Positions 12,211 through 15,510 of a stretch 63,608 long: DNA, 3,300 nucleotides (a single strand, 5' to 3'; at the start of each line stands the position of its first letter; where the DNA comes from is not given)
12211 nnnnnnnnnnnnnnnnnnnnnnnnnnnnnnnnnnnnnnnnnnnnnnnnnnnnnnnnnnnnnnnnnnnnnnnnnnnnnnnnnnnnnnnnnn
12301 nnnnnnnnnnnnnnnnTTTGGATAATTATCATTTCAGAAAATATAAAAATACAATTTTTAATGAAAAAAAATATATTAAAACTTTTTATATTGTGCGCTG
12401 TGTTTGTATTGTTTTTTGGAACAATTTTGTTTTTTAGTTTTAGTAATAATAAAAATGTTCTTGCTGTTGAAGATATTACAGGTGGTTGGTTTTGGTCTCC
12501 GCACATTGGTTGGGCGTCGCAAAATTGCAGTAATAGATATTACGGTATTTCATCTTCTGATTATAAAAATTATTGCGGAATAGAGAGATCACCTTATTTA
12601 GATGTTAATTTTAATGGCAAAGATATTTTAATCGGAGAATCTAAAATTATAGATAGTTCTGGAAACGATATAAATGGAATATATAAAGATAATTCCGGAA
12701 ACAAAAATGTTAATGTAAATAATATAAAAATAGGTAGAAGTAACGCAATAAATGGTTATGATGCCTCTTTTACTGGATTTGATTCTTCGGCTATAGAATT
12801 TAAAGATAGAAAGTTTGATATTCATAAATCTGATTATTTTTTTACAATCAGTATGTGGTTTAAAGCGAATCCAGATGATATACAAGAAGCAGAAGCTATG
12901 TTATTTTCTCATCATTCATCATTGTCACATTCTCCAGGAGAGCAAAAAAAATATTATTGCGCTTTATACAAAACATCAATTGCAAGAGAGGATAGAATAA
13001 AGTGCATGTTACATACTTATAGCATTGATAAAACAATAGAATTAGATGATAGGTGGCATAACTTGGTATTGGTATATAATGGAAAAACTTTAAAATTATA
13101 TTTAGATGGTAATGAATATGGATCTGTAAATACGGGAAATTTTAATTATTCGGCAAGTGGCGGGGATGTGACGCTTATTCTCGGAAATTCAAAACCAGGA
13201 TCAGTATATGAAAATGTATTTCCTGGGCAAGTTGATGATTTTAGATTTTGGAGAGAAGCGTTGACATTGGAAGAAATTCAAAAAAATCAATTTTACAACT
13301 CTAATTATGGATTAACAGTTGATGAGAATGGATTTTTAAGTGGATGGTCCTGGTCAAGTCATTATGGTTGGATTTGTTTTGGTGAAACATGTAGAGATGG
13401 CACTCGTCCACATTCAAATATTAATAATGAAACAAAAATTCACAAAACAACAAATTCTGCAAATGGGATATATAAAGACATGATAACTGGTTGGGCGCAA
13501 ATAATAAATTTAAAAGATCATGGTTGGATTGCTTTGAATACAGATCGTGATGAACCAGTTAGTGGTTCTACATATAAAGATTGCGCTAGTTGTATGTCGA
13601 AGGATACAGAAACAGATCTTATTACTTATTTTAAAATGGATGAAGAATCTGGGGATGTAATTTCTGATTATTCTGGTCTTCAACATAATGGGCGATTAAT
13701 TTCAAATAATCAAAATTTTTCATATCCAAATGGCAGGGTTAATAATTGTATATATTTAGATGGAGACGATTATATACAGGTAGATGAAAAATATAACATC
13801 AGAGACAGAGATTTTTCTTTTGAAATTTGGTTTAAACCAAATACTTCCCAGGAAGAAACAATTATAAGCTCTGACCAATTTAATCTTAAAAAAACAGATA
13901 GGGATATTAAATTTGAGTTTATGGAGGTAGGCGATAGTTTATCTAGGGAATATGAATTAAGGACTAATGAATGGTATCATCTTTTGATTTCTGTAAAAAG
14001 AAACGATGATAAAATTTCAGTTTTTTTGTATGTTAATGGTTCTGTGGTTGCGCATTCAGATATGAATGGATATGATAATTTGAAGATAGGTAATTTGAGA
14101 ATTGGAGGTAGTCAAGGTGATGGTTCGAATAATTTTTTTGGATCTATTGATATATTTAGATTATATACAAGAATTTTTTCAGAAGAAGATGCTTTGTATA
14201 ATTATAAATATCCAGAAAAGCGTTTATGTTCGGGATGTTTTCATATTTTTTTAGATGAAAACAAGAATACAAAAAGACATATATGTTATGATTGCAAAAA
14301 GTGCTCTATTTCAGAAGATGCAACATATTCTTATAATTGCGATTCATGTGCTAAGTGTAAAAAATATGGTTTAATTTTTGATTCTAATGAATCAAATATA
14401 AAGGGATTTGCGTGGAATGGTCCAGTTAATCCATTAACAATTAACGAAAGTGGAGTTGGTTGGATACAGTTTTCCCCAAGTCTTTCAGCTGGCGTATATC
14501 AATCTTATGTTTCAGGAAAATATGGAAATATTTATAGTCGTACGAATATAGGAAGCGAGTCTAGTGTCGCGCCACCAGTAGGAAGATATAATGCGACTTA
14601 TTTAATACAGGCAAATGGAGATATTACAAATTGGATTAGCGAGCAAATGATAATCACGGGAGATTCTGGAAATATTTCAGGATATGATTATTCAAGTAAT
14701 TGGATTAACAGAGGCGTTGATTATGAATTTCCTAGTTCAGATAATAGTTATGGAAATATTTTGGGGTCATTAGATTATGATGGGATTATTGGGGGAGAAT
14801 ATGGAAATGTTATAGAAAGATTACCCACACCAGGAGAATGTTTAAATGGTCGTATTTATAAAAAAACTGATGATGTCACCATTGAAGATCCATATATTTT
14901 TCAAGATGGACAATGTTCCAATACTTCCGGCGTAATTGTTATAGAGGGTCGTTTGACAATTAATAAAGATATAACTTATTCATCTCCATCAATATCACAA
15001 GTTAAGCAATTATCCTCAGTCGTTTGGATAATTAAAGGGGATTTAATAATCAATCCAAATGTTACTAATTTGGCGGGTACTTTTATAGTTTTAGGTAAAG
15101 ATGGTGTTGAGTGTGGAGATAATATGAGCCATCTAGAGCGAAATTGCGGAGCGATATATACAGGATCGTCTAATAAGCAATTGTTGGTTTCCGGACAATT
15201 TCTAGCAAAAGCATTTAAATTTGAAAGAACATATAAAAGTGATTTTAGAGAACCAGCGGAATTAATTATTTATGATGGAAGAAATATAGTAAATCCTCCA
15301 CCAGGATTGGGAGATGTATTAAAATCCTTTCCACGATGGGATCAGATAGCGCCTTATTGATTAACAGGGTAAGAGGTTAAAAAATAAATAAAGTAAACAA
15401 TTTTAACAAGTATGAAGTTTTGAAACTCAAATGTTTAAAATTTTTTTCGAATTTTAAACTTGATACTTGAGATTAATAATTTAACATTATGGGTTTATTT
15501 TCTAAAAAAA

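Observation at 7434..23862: Secretin-less type IV pilus machine fused into one co-oriented block with three giant Cys-rich surface proteins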

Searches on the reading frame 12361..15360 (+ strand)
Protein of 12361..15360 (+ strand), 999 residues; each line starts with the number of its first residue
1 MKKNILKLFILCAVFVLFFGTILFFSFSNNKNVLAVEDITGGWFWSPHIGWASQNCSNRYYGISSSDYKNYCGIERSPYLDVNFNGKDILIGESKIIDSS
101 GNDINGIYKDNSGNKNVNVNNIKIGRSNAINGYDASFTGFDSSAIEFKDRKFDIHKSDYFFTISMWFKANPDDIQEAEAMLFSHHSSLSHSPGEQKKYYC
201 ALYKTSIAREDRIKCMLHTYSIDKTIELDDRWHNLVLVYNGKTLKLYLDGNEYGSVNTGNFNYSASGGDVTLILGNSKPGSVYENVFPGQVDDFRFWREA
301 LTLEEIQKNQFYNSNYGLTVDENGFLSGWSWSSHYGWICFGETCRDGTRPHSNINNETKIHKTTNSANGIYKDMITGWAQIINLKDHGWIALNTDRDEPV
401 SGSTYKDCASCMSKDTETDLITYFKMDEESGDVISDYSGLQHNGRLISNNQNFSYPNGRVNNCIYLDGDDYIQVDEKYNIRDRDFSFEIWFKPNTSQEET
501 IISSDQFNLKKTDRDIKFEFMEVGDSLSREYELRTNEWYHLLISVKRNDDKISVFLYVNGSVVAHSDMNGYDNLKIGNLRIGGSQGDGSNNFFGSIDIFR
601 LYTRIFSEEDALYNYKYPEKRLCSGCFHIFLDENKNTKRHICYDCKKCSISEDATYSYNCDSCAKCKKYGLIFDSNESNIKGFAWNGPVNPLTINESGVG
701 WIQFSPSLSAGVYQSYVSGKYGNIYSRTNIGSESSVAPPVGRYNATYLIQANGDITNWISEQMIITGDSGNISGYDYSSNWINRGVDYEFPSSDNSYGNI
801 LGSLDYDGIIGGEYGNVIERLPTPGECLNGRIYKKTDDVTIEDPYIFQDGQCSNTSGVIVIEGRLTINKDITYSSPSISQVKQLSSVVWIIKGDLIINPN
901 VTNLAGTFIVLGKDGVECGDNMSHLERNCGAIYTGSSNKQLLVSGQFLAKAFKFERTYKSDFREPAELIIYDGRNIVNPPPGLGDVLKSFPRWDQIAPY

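Call 4: search_protein_families(library=pfam, proteins=[window:12361-15360:+], max_evalue=0.1)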
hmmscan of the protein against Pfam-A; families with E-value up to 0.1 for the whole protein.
window:12361-15360:+ (999 aa): 3 families
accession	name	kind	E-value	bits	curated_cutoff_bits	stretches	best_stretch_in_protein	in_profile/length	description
PF13385.13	Laminin_G_3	-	1.1e-36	126.7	27.6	2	159-307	17-151/151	Concanavalin A-like lectin/glucanases superfamily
PF02210.31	Laminin_G_2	-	0.0023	18.9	22.9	0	229-296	52-123/126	Laminin G domain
PF18223.6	PilJ_C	-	0.066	14.1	26.7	0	519-562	23-66/95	Pili PilJ C-terminal domain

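Call 9: find_homologous_proteins(query=window:12361-15360:+)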
Query window:12361-15360:+ (999 aa): 12 proteins with E <= 0.001 among 6552 candidates.
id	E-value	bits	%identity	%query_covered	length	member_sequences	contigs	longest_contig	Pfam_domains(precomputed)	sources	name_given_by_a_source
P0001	0.0e+0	2337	100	100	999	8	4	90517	PF13385.14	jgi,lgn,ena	jgi:hypothetical protein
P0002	0.0e+0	1076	53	100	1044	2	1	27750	PF13385.14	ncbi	-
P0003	0.0e+0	1071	52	100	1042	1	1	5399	PF13385.14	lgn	-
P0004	0.0e+0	1021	50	100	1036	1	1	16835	PF13385.14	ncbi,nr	ncbi:MAG: hypothetical protein PHH83_02280 [Patescibacteria group bacterium]|nr:hypothetical protein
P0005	0.0e+0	1016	49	100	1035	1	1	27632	PF13385.14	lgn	-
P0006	1.8e-294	998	49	100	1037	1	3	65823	PF13385.14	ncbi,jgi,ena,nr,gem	ncbi:MAG TPA: hypothetical protein PKL13_02950 [bacterium]|nr:hypothetical protein [bacterium]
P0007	2.2e-292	991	50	99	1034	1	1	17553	PF13385.14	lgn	-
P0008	1.5e-258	879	45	99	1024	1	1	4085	PF13385.14,PF02210.32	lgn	-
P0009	1.5e-232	793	42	99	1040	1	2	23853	PF13385.14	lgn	-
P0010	2.4e-11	60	27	20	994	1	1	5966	PF13385.14,PF02210.32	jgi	-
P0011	1.0e-6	45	22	20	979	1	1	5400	PF00754.32,PF14652.12,PF22633.4,PF13385.14,PF02973.23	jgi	jgi:hypothetical protein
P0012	5.0e-4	36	35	8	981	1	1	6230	PF00754.32,PF07953.21,PF22633.4,PF13385.14,PF02973.23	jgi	-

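Call 10: find_encoding_contigs(protein=P0002, flank=10000, max_places=2)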
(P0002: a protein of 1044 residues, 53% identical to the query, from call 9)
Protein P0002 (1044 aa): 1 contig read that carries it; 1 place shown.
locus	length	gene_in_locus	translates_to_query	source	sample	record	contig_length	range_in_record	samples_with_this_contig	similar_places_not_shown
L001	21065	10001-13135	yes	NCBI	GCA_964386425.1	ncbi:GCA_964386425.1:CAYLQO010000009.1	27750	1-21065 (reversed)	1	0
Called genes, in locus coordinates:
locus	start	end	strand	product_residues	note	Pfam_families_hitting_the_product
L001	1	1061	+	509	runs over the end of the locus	PF13541:ChlI, PF01078:Mg_chelatase, PF00493:MCM (weak), PF13335:Mg_chelatase_C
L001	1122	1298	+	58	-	-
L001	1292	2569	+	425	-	PF01555:N6_N4_Mtase (weak), PF01170:UPF0020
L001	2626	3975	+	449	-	PF02878:PGM_PMM_I, PF02879:PGM_PMM_II, PF02880:PGM_PMM_III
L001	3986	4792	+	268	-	PF01177:Asp_Glu_race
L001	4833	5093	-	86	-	-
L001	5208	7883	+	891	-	-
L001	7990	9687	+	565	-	PF02369:Big_1, PF09134:Invasin_D3 (faint)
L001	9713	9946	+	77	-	-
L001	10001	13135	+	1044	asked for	PF13385:Laminin_G_3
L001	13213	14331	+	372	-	PF11104:PilM_2, PF06723:MreB_Mbl (weak), PF14450:FtsA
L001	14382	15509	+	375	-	-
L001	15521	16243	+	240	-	PF04350:PilO (faint)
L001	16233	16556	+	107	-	-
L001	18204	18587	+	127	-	PF00072:Response_reg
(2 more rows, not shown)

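Call 11: find_encoding_contigs(protein=P0006, flank=10000, max_places=2)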
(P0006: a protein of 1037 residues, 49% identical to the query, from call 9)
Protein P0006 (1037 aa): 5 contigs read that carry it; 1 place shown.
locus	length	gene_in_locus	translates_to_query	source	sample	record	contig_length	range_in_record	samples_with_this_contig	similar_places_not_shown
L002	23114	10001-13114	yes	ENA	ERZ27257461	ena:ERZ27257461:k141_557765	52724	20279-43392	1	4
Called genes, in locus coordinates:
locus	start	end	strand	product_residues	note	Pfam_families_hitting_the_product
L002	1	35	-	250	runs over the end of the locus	PF03372:Exo_endo_phos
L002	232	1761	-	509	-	PF13541:ChlI, PF01078:Mg_chelatase, PF00493:MCM (weak), PF13335:Mg_chelatase_C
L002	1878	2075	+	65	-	-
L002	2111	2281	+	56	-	-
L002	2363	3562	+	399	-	PF01555:N6_N4_Mtase, PF01170:UPF0020 (weak)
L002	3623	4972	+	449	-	PF02878:PGM_PMM_I, PF02879:PGM_PMM_II, PF02880:PGM_PMM_III, PF00408:PGM_PMM_IV (weak)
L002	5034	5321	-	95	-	-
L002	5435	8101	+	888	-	-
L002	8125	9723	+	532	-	-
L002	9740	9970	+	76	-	-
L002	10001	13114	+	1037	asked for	PF13385:Laminin_G_3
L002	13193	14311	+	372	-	PF11104:PilM_2, PF06723:MreB_Mbl (weak), PF14450:FtsA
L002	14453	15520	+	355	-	-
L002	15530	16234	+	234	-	PF04350:PilO (faint)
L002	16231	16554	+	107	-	-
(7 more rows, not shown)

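Call 12: find_encoding_contigs(protein=P0009, flank=10000, max_places=2)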
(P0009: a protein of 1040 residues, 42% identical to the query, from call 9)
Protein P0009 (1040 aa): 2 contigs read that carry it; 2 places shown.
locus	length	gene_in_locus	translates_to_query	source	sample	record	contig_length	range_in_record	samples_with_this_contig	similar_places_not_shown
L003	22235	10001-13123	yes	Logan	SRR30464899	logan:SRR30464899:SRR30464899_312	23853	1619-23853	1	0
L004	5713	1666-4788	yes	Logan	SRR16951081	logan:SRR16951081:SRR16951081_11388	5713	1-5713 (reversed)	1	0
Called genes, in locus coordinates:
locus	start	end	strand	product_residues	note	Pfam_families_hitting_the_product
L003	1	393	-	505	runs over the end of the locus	PF13541:ChlI, PF01078:Mg_chelatase, PF00493:MCM (weak), PF13335:Mg_chelatase_C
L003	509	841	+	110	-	-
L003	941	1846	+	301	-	-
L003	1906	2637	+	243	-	PF02535:Zip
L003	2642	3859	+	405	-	PF01555:N6_N4_Mtase (weak), PF01170:UPF0020 (weak)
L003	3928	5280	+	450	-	PF02878:PGM_PMM_I, PF02879:PGM_PMM_II, PF02880:PGM_PMM_III, PF00408:PGM_PMM_IV (weak)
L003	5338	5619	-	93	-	-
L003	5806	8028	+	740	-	-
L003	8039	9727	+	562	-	PF02369:Big_1, PF09134:Invasin_D3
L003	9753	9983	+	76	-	-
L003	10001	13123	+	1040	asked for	PF13385:Laminin_G_3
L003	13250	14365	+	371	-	PF11104:PilM_2, PF06723:MreB_Mbl (weak), PF14450:FtsA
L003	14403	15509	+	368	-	-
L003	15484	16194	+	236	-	-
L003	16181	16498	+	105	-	-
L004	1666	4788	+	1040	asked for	PF13385:Laminin_G_3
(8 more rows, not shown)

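Call 27: search_protein_families(library=ncbifam, proteins=[window:12361-15360:+], max_evalue=0.1)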
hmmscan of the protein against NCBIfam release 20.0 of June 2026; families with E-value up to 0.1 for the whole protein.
window:12361-15360:+ (999 aa): 1 family
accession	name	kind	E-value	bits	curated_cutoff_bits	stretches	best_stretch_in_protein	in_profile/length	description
NF011349.0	PRK14766.1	equivalog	0.082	12.5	264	0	5-64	82-141/202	lipoprotein signal peptidase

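Call 39: predict_structure(alignment_id=A1)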
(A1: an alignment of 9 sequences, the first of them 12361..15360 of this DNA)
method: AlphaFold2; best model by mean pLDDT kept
length: 999 residues; sequences in the alignment: 9
mean_pLDDT: 50.2   pTM: 0.33
mean pLDDT of the five models: 50.2, 47.9, 47.2, 45.5, 43.3
residues with pLDDT >= 90: 15; 70-90: 262; 50-70: 196; < 50: 526
segments of 3 or more residues with pLDDT < 50: 23-95, 118-141, 189-196, 264-268, 276-284, 312-327, 331-337, 345-348, 350-416, 427-433, 438-440, 450-462, 620-815, 876-885, 928-999
pLDDT, mean of each block of 10 residues (from residue 1): 65 73 39 22 23 27 27 23 27 44 58 51 31 36 61 61 78 71 62 57 78 83 81 82 84 79 49 54 56 72 67 47 45 44 48 38 31 28 27 27 22 40 54 47 57 32 63 77 87 80 87 82 78 74 87 88 85 80 71 79 82 62 32 40 36 37 24 23 27 28 25 21 20 24 26 22 29 27 21 24 33 55 71 78 69 62 78 49 49 67 59 53 49 31 31 22 23 28 32 25
secondary structure, 60 per line:
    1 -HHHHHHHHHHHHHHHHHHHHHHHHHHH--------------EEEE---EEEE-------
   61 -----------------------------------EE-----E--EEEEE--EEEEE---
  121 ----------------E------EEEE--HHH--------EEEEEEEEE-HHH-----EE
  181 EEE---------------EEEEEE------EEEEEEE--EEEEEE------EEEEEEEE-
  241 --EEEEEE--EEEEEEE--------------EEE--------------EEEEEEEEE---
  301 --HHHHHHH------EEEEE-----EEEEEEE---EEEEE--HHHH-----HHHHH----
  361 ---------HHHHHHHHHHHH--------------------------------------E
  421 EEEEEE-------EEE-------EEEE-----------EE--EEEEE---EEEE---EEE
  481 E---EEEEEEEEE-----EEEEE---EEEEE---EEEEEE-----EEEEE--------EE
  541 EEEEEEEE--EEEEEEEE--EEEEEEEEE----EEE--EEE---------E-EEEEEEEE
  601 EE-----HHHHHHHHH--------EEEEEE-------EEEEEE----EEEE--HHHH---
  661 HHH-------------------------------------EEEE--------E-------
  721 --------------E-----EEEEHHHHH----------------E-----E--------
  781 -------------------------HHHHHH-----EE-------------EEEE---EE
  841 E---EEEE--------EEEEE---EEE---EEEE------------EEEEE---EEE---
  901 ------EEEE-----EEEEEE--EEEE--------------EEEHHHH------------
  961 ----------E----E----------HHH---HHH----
elements in order (helices of 4 or more, strands of 3 or more residues): H2-28 E43-46 E50-53 E106-110 E113-117 E144-147 E161-169 E179-183 E199-204 E211-217 E220-225 E232-239 E243-248 E251-257 E272-274 E289-297 H303-309 E316-320 E326-332 E336-340 H343-346 H352-356 H370-381 E420-426 E434-436 E444-447 E463-467 E471-474 E478-481 E485-493 E499-503 E507-511 E515-520 E526-530 E539-548 E551-558 E561-569 E574-576 E579-581 E593-602 H608-616 E625-630 E638-643 E648-651 H654-657 E701-704 E741-744 H745-749 H806-811 E832-835 E839-841 E845-848 E857-861 E865-867 E871-874 E887-891 E895-897 E907-910 E916-921 E924-927 E942-944 H945-948

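Call 54: search_protein_families(library=pfam, alignment_id=A4, max_evalue=0.01)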
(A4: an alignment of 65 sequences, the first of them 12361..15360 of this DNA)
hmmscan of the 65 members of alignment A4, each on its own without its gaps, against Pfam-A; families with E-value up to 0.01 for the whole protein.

A. member 1, window:12361-15360:+ (999 aa): 2 families
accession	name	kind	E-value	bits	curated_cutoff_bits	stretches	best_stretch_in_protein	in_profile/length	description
PF13385.13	Laminin_G_3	-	1.1e-36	126.7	27.6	2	159-307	17-151/151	Concanavalin A-like lectin/glucanases superfamily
PF02210.31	Laminin_G_2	-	0.0023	18.9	22.9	0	229-296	52-123/126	Laminin G domain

B. families by the number of members that match (of 65 scanned): 17 families
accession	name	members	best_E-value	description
PF13385.13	Laminin_G_3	3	7.2e-39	Concanavalin A-like lectin/glucanases superfamily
PF13948.11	DUF4215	3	2e-08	Domain of unknown function (DUF4215)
PF23981.1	DUF7305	3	0.00032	Domain of unknown function (DUF7305)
PF02210.31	Laminin_G_2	2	4.6e-05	Laminin G domain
PF00754.31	F5_F8_type_C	2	0.00041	F5/8 type C domain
PF17957.7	Big_7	1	5.3e-70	Bacterial Ig domain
PF13517.12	FG-GAP_3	1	2.9e-49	FG-GAP-like repeat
PF01839.29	FG-GAP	1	8.3e-20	FG-GAP repeat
PF13750.12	Big_3_3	1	5.4e-09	Bacterial Ig-like domain (group 3)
PF00041.27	fn3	1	5.8e-09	Fibronectin type III domain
PF07495.19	Y_Y_Y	1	9e-07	Y_Y_Y domain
PF16656.11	Pur_ac_phosph_N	1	0.0006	Purple acid Phosphatase, N-terminal domain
PF19077.6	Big_13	1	0.0017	Bacterial Ig-like domain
PF18911.6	PKD_4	1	0.0018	PKD domain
PF12193.13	Sulf_coat_C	1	0.002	Sulfolobus virus coat protein C terminal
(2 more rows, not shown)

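Call 82: fold_search(model_id=the predicted structure, library=pdb)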
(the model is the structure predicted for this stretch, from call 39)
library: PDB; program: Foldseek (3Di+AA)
matches with E <= 10: 1609; with E <= 0.001: 507
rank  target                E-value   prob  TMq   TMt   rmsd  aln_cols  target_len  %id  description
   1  2jd4_A                3.2e-13  1.00  0.11  0.28  22.1       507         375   11  Mouse laminin alpha1 chain, domains LG4-5 (released 2007-02-27)
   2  6cw1_B                5.8e-12  1.00  0.12  0.28  22.6       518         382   11  Crystal structure of Neurexin-1 alpha ectodomain fragment, L2-L3 (released 2018-09-19)
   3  6cw1_A                8.4e-12  1.00  0.12  0.27  22.4       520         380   11  Crystal structure of Neurexin-1 alpha ectodomain fragment, L2-L3 (released 2018-09-19)
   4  2jd4_B                1.1e-11  1.00  0.11  0.27  22.9       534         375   11  Mouse laminin alpha1 chain, domains LG4-5 (released 2007-02-27)
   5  1dyk                  1.2e-11  1.00  0.12  0.31  21.2       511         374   10  Laminin alpha 2 chain LG4-5 domain pair (released 2001-02-04)
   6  5ik8_B                3.5e-11  1.00  0.12  0.30  21.4       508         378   11  Laminin A2LG45 I-form, G6/7 bound. (released 2016-08-10)
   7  3qcw_A                3.5e-11  1.00  0.12  0.12  26.4       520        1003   13  Structure of neurexin 1 alpha (domains LNS1-LNS6), no splice inserts (released 2011-06-15)
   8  5ik4                  3.7e-11  1.00  0.12  0.30  21.5       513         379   11  Laminin A2LG45 C-form, Apo. (released 2016-08-10)
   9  1okq                  3.7e-11  1.00  0.12  0.30  21.5       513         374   10  LAMININ ALPHA 2 CHAIN LG4-5 DOMAIN PAIR, CA1 SITE MUTANT (released 2003-09-11)
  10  3poy_A                4.6e-11  1.00  0.12  0.12  26.7       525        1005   12  Crystal Structure of the alpha-Neurexin-1 ectodomain, LNS 2-6 (released 2011-06-08)
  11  5xau_D                1.7e-10  1.00  0.11  0.18  21.6       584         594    8  Crystal structure of integrin binding fragment of laminin-511 (released 2017-09-20)
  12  5ho0                  1.8e-10  1.00  0.16  0.20  24.2       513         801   13  Crystal structure of AbnA (closed conformation), a GH43 extracellular arabinanase from Geobacillus stearothermophilus (released 2017-02-01)
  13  3asi                  1.8e-10  1.00  0.11  0.25  19.9       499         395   12  Alpha-Neurexin-1 ectodomain fragment; LNS5-EGF3-LNS6 (released 2011-04-13)
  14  3r05_A                2.1e-10  1.00  0.13  0.13  17.7       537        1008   11  Structure of neurexin 1 alpha (domains LNS1-LNS6), with splice insert SS3 (released 2011-06-15)
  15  5xau_A                5.6e-10  1.00  0.12  0.19  22.3       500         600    7  Crystal structure of integrin binding fragment of laminin-511 (released 2017-09-20)
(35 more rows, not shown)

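Call 88: search_protein_families(library=phrogs, proteins=[window:12361-15360:+], max_evalue=0.01)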
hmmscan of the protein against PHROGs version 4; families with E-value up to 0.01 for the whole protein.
window:12361-15360:+ (999 aa): 2 families
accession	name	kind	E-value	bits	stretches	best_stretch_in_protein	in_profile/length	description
phrog_3545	-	unknown function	5.4e-14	52.2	2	108-308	764-971/1115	-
phrog_17347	-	unknown function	0.0001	23.1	0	554-616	142-206/312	-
